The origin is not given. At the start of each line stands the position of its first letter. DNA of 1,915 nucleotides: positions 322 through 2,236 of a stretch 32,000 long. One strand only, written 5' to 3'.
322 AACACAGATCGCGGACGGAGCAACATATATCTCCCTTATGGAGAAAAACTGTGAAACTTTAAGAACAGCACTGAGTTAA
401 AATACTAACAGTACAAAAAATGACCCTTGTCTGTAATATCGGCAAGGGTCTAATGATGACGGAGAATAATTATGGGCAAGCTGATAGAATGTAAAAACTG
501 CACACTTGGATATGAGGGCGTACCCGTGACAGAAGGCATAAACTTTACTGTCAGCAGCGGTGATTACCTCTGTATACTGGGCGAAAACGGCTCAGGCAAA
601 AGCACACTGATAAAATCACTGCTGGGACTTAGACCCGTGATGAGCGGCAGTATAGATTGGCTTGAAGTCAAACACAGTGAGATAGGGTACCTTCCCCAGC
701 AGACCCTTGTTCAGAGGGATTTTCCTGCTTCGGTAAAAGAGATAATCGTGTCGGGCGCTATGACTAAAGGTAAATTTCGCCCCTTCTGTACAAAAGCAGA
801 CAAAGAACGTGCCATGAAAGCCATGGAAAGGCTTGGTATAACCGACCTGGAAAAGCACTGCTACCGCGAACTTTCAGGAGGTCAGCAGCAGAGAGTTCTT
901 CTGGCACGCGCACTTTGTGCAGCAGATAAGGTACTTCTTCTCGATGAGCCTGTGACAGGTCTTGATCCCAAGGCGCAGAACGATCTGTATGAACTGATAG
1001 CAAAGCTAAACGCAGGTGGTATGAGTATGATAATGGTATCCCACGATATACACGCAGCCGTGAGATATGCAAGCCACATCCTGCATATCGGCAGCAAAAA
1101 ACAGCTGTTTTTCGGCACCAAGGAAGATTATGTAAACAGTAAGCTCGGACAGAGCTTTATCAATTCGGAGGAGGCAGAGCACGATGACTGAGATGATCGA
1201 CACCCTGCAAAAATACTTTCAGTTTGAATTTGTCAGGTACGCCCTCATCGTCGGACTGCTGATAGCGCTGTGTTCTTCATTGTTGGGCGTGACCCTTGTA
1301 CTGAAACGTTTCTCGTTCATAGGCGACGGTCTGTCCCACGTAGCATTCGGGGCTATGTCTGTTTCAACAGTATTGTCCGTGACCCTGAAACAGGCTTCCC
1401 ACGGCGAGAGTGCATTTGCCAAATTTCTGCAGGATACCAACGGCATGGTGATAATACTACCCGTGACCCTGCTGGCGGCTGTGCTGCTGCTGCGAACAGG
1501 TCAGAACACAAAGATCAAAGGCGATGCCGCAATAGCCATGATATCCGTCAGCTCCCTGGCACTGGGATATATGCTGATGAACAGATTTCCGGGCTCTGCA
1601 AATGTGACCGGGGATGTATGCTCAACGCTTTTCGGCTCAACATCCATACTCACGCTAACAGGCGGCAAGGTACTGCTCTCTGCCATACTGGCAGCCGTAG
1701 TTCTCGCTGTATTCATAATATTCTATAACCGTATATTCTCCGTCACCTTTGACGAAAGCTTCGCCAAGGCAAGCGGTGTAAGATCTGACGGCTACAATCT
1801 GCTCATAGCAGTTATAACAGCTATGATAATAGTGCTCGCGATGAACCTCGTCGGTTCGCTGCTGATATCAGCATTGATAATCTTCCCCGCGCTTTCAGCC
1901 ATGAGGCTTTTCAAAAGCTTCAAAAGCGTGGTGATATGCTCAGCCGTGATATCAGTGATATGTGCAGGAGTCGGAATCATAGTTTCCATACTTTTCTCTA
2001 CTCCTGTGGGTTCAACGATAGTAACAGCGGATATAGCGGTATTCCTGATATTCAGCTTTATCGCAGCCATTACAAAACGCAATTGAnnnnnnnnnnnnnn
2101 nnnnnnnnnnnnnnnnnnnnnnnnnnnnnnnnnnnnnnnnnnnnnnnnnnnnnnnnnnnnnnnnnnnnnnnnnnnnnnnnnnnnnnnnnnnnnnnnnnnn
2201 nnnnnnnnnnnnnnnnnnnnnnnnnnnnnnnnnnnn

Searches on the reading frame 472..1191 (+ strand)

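Call 24: search_protein_families(library=pfam, proteins=[window:472-1191:+], max_evalue=0.001)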
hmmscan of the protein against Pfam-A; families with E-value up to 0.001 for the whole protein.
window:472-1191:+ (239 aa): 4 families
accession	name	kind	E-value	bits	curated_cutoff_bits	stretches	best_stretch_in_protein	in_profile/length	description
PF00005.33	ABC_tran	-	8e-29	101.4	25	1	21-161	2-136/137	ABC transporter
PF13304.12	AAA_21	-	2.1e-13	51.5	27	1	124-192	228-299/304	AAA domain, putative AbiEii toxin, Type IV TA system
PF02463.25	SMC_N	-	6e-05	23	40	0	33-192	27-198/220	RecF/RecN/SMC N terminal domain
PF13555.12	AAA_29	-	0.00095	19.3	27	0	26-47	18-39/61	P-loop containing region of AAA domain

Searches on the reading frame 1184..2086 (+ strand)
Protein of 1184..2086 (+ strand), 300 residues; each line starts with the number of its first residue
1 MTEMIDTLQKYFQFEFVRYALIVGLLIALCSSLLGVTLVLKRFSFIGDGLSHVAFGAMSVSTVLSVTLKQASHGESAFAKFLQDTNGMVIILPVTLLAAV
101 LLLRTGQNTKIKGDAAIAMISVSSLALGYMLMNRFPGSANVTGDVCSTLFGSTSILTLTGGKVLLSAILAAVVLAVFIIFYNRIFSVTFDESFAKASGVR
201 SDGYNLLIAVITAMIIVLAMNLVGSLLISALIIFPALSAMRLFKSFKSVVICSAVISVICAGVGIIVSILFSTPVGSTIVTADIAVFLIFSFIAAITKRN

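Call 24: search_protein_families(library=pfam, proteins=[window:1184-2086:+], max_evalue=0.001)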
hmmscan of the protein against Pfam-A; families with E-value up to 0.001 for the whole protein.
window:1184-2086:+ (300 aa): 2 families
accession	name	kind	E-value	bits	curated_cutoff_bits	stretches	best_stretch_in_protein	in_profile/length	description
PF00950.22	ABC-3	-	1.6e-43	149.6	20.1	1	13-292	1-256/258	ABC 3 transport family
PF05232.17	BTP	-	0.00067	20.1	25.6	1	152-194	21-63/64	Chlorhexidine efflux transporter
